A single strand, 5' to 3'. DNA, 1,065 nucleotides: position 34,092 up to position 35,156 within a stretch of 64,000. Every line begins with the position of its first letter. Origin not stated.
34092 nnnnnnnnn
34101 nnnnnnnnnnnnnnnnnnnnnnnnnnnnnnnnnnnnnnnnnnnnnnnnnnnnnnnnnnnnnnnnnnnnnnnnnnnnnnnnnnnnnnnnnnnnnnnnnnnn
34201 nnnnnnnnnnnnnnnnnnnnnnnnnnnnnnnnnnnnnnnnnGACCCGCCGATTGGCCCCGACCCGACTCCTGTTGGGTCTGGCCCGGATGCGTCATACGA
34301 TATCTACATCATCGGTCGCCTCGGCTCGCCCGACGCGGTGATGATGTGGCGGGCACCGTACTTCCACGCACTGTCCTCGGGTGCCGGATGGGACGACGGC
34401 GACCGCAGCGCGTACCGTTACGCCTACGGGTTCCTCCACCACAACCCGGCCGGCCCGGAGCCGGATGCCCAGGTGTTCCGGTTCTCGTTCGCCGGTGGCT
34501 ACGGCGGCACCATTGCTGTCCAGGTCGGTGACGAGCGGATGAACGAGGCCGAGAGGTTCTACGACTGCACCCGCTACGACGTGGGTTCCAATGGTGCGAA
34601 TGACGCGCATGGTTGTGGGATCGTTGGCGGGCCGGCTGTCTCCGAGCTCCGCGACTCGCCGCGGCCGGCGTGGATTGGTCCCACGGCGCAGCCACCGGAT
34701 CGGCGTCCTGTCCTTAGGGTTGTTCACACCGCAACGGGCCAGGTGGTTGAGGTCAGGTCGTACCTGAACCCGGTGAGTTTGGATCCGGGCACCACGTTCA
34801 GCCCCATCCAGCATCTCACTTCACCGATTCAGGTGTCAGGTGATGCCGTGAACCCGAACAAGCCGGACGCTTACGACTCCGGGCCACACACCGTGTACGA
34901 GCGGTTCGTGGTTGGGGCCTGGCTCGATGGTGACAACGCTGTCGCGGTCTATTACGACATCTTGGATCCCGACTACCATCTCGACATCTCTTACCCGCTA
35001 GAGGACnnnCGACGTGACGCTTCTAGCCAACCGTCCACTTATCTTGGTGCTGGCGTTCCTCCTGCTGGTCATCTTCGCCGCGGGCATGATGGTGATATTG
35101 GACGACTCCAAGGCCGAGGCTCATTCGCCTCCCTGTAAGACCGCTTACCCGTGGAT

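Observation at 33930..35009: Sec-secreted protein with mucin-like Thr/Pro linker whose globular domain is a paralog of the N-terminal domain of a tail protein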

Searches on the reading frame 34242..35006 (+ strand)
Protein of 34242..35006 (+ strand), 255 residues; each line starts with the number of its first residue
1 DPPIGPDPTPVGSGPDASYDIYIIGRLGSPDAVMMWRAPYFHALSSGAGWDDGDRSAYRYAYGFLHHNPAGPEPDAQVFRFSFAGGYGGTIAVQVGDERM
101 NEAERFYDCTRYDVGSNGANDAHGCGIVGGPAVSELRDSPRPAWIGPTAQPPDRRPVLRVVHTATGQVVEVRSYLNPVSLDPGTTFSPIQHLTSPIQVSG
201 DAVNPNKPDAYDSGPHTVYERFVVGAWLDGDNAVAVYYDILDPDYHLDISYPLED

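Call 9: search_dna_similar(query=window:34260-35006:+, collection=phages, mode=protein, max_evalue=0.001, max_rows=40)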
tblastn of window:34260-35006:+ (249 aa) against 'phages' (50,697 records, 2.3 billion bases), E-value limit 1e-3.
No match.

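Call 28: predict_structure(alignment_id=A1)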
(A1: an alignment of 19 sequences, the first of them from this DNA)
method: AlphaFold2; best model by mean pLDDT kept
length: 255 residues; sequences in the alignment: 19
mean_pLDDT: 82.2   pTM: 0.84
mean pLDDT of the five models: 82.2, 81.5, 76.2, 76.0, 74.5
residues with pLDDT >= 90: 114; 70-90: 91; 50-70: 34; < 50: 16
segments of 3 or more residues with pLDDT < 50: 116-125
pLDDT, mean of each block of 10 residues (from residue 1): 85 91 88 91 94 87 87 72 79 90 85 58 51 76 74 92 95 81 88 89 53 81 91 90 95 69
secondary structure, 60 per line:
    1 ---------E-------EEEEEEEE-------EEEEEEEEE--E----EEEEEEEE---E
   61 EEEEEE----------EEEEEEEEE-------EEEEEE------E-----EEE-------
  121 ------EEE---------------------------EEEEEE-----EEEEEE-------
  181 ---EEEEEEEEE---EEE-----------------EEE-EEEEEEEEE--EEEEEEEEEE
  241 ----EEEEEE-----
elements in order: E18-25 E33-41 E49-56 E60-66 E77-85 E93-98 E111-113 E127-129 E157-162 E168-173 E184-192 E196-198 E216-218 E220-228 E231-240 E245-250

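Call 30: search_protein_representatives(alignment_id=A1)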
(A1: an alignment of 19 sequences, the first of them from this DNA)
Query: 19 sequences, 221 profile positions. Proteins with E-value up to 0.001 (for the whole library): 188; up to 1e-10: 179; up to 1e-30: 118. The best 150 are listed.
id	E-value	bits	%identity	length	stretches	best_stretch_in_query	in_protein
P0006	5.2e-70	251.8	-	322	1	4-215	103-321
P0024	9.5e-69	247.7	-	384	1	3-217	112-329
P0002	1.2e-67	244.1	-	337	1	2-220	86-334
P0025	2.5e-66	239.7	-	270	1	4-216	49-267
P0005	1.1e-65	237.6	-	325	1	5-215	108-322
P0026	1.9e-64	233.6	-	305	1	6-217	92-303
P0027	2.6e-63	229.9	-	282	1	12-219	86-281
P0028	3.2e-63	229.6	-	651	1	5-219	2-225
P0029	6.5e-63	228.6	-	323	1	4-217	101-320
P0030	1.7e-62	227.2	-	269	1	9-218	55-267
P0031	5.5e-61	222.3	-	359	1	13-216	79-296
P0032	6.5e-60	218.8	-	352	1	4-219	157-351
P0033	7.3e-60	218.6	-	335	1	11-215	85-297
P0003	7.5e-60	218.6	-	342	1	4-219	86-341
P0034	1.4e-57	211.2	-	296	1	4-219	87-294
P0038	1.3e-56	208.0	-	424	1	11-219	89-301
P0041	4.6e-56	206.2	-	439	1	5-188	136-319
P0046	4.4e-55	203.0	-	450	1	10-220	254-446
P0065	4.2e-48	180.2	-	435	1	18-212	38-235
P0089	9.0e-43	162.7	-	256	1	5-216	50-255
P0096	1.0e-40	156.0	-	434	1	9-210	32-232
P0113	5.1e-36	140.6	-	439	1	4-211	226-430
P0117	1.2e-34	136.2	-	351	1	13-215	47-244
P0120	3.5e-34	134.6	-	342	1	12-219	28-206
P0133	1.3e-31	126.2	-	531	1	14-208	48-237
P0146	1.1e-27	113.4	-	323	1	10-213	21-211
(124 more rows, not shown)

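Call 35: search_protein_families(library=pfam, proteins=[P0133, P0065, P0096, P0038, P0041, P0120, P0117, P0146, P0046, P0113], max_evalue=0.01)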
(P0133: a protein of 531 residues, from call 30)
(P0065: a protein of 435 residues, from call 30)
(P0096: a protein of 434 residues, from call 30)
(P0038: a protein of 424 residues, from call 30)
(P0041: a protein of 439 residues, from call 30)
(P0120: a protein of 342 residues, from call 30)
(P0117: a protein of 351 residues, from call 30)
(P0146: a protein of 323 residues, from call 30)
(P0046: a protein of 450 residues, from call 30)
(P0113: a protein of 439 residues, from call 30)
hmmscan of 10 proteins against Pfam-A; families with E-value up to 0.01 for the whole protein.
P0133 (531 aa): 1 family
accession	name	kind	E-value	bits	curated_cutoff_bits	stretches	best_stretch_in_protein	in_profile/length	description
PF01833.30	TIG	-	1.6e-18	66.9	20.9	2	269-346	1-82/84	IPT/TIG domain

P0065 (435 aa): 0 families

P0096 (434 aa): 0 families

P0038 (424 aa): 4 families
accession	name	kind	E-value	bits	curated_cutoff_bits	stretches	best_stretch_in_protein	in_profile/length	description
PF01464.25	SLT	-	1.1e-08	35.1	21.3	1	358-411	18-74/117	Transglycosylase SLT domain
PF06737.19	Transglycosylas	-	3.1e-05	25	27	1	359-423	9-76/77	Transglycosylase-like domain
PF21827.1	New_glue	-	0.0016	18.6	31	1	20-86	6-63/94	New glue protein family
PF18896.5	SLT_3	-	0.0071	17.2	27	0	347-422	7-88/89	Lysozyme like domain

P0041 (439 aa): 0 families

P0120 (342 aa): 1 family
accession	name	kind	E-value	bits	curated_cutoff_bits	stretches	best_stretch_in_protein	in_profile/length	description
PF00932.25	LTD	-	2.1e-22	80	34.3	1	224-334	7-108/109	Lamin Tail Domain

P0117 (351 aa): 0 families

P0146 (323 aa): 0 families

P0046 (450 aa): 0 families

P0113 (439 aa): 2 families
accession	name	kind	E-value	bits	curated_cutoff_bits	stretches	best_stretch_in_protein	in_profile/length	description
PF00395.25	SLH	-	2.3e-09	37.5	20.8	0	104-142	8-44/44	S-layer homology domain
PF18602.6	Rap1a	-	0.0021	19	27.7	0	188-214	43-69/90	Rap1a immunity proteins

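Call 38: fold_search(model_id=the predicted structure, library=viral)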
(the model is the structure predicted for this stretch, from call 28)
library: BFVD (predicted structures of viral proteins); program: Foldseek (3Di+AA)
matches with E <= 10: 548; with E <= 0.001: 0
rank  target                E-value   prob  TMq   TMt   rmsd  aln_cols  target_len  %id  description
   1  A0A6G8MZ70            4.5e-02  0.18  0.17  0.19  17.0       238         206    6  Uncharacterized protein [Cedratvirus kamchatka]
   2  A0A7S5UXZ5            8.5e-02  0.02  0.08  0.05  20.9       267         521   12  (no name in the UniProt tables at hand)
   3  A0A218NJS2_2          9.0e-02  0.10  0.18  0.08  16.9       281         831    8  Putative non-structural protein [Picornavirales N_OV_080]
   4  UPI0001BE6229         1.1e-01  0.04  0.12  0.10  21.4       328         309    9  (no name look-up for this kind of identifier)
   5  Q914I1                1.2e-01  0.03  0.11  0.11  23.8       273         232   11  Uncharacterized protein 51 [Sulfolobus islandicus filamentous virus (isolate Iceland/Hveragerdi)]
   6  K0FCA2                1.5e-01  0.03  0.11  0.08  21.3       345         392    9  ORF59 [Human herpesvirus 8]
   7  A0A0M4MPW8            1.6e-01  0.03  0.11  0.08  26.6       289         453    8  F21 [Felid gammaherpesvirus 1]
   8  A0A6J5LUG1            1.8e-01  0.02  0.10  0.08  24.9       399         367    8  Uncharacterized protein [uncultured Caudovirales phage]
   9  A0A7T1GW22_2          2.0e-01  0.05  0.13  0.05  16.9       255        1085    9  Polyprotein [Goettingen Seco-like virus 1]
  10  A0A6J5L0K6            2.0e-01  0.04  0.13  0.07  30.0       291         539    7  Uncharacterized protein [uncultured Caudovirales phage]
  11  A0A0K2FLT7            2.1e-01  0.02  0.09  0.04  24.4       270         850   10  (no name in the UniProt tables at hand)
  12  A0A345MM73            2.2e-01  0.05  0.09  0.12  17.6       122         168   11  (no name in the UniProt tables at hand)
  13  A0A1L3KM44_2          2.3e-01  0.04  0.14  0.05  19.9       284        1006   10  (no name in the UniProt tables at hand)
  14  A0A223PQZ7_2          2.5e-01  0.06  0.16  0.07  15.0       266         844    8  Polyprotein (Fragment) [Lone star tick dicistrovirus]
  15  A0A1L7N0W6            2.7e-01  0.04  0.16  0.09  21.3       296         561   12  Uncharacterized protein [Ralstonia phage RP12]
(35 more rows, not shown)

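Call 45: search_solved_structures(query=A1, max_evalue=1)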
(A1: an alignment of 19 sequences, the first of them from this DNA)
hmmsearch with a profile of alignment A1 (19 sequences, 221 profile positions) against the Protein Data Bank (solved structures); distinct sequences matched with E-value up to 1: 0.

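Call 49: find_related_loci(query=window:34242-35006:+, collection=viral_contigs, flank=10000)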
Query window:34242-35006:+ (255 aa) in viral_contigs; peptide patterns used: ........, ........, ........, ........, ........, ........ (x = any residue, [..] = any of these).
4 stretches matched a pattern; 1 encode a relative of the query (tblastn E <= 1e-3); 1 distinct loci.
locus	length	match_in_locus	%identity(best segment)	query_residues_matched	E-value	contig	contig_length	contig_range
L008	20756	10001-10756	83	4-255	1e-140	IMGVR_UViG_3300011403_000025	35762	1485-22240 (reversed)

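Call 79: fold_search(model_id=the predicted structure, library=pdb)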
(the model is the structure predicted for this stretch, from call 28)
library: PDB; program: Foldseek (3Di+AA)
matches with E <= 10: 464; with E <= 0.001: 0
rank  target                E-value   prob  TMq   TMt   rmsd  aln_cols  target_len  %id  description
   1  9tpm                  5.4e-02  0.08  0.13  0.14  21.4       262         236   11  Structure of LolB from Porphyromonas gingivalis (released 2026-02-18)
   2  9qc8_C                7.0e-02  0.02  0.07  0.05  24.4       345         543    8  BoNT-NTNH-HA70 complex from Clostridium botulinum Serotype B1 (released 2025-09-10)
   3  4kkd_A                1.4e-01  0.05  0.14  0.11  20.4       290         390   10  The X-ray crystal structure of Mannose-binding lectin-associated serine proteinase-3 reveals the structural basis for  (released 2013-07-03)
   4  4r4u_A                2.0e-01  0.03  0.12  0.12  22.6       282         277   11  Crystal structure of acyl-CoA thioesterase tesB from Yersinia pestis in complex with coenzyme A (released 2015-04-15)
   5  8i34_A                2.5e-01  0.05  0.13  0.16  19.4       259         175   11  The crystal structure of EPD-BCP1 from a marine sponge (released 2023-08-16)
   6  1c8u_A                2.5e-01  0.01  0.12  0.08  23.4       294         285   11  CRYSTAL STRUCTURE OF THE E.COLI THIOESTERASE II, A HOMOLOGUE OF THE HUMAN NEF-BINDING ENZYME (released 2000-07-14)
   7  8sdp_C                2.8e-01  0.04  0.11  0.14  17.5       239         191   10  HTRA-1 PDSA bound to CKP 3A7 (released 2024-07-03)
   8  4o4x_B                3.0e-01  0.04  0.14  0.09  18.8       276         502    6  Crystal structure of the vaccine antigen Transferrin Binding Protein B (TbpB) double mutant Tyr-167-Ala and Trp-176-Al (released 2015-01-14)
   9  9vmj_B                3.1e-01  0.03  0.14  0.07  20.7       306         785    9  Crystal structure of TeGH116 from Thermosynechococcus elongatus (released 2025-11-26)
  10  7sfp                  3.3e-01  0.06  0.13  0.19  16.7       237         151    5  Crystal structure of OssO, a spirocyclase involved in the biosynthesis of ossamycin (released 2022-08-17)
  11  8se7_A                3.5e-01  0.04  0.12  0.14  18.2       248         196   12  HTRA-1 PDSA bound to CKP 1A8 (released 2024-07-03)
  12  4r4u_C                3.5e-01  0.02  0.12  0.12  22.6       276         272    9  Crystal structure of acyl-CoA thioesterase tesB from Yersinia pestis in complex with coenzyme A (released 2015-04-15)
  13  9ug5_A                3.5e-01  0.02  0.12  0.06  24.7       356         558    8  Crystal structure of HA3 from Clostridium botulinum type B with alpha2,3-sialyllactose (released 2025-11-05)
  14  9ug5_B                3.9e-01  0.02  0.12  0.06  24.7       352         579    7  Crystal structure of HA3 from Clostridium botulinum type B with alpha2,3-sialyllactose (released 2025-11-05)
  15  4qfw_A                4.3e-01  0.02  0.12  0.12  18.8       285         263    9  Crystal structure of acyl-CoA thioesterase tesB from Yersinia pestis (released 2014-06-04)
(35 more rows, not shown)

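Call 81: find_homologous_proteins(query=A3, max_evalue=1e-10)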
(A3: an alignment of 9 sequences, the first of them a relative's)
Query A3 (9 sequences) (259 aa, profile of the alignment): 27 proteins with E <= 1e-10 among 8000 candidates.
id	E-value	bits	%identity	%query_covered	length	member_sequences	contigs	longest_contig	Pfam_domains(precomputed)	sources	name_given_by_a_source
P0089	2.1e-101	357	27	81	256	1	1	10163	-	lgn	-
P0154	1.4e-71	259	26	53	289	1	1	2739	-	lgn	-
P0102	1.4e-67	246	100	100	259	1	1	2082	-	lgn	-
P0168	1.1e-54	204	24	47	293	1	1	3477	-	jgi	jgi:hypothetical protein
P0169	4.7e-54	202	29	28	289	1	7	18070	-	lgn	-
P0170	2.2e-52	196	42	7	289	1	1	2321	-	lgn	-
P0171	8.7e-44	168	26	55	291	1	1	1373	-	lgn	-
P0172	5.5e-41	159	24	45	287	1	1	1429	-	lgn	-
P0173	1.6e-26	112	29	45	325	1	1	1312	-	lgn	-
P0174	8.5e-21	93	29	41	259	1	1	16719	-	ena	-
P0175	1.0e-20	93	28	64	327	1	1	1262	-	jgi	jgi:hypothetical protein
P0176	1.0e-19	89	27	49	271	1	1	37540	-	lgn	-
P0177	2.0e-19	88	29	41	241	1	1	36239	-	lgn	-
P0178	5.0e-19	87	25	63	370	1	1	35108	-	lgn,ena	-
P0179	1.5e-18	85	29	25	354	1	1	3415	-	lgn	-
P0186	1.7e-12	66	29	29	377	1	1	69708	-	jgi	jgi:hypothetical protein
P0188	2.1e-12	65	29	29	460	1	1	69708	-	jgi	jgi:hypothetical protein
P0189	6.2e-12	64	-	-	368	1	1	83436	-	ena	-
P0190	6.3e-11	61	26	46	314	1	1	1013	PF01476.27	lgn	-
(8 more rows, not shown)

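Call 82: find_encoding_contigs(protein=P0186, flank=10000, max_places=1)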
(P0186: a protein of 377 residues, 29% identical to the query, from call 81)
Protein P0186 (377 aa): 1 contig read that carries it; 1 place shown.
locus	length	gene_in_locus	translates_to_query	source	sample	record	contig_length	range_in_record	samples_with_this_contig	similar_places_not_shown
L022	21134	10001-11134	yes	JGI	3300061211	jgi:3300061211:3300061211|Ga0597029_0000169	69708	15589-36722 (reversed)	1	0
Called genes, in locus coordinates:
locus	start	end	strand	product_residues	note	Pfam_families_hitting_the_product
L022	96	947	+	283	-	-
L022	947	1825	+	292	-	PF00561:Abhydrolase_1 (weak), PF12697:Abhydrolase_6 (weak), PF12146:Hydrolase_4 (weak)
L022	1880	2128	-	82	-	-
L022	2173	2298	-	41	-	-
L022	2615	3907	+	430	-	PF14690:Zn_ribbon_ISL3, PF13542:HTH_Tnp_ISL3, PF01610:DDE_Tnp_ISL3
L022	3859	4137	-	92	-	-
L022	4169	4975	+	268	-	PF00685:Sulfotransfer_1 (weak), PF13469:Sulfotransfer_3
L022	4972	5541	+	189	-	-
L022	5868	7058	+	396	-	PF13579:Glyco_trans_4_4, PF13439:Glyco_transf_4, PF20706:GT4-conflict, PF00534:Glycos_transf_1, PF13692:Glyco_trans_1_4, PF13524:Glyco_trans_1_2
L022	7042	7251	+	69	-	-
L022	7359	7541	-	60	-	-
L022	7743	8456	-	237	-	PF13489:Methyltransf_23, PF13847:Methyltransf_31 (weak), PF08241:Methyltransf_11 (weak), PF08242:Methyltransf_12, PF13649:Methyltransf_25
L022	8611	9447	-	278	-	PF00685:Sulfotransfer_1, PF13469:Sulfotransfer_3 (weak)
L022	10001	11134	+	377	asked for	-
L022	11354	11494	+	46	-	-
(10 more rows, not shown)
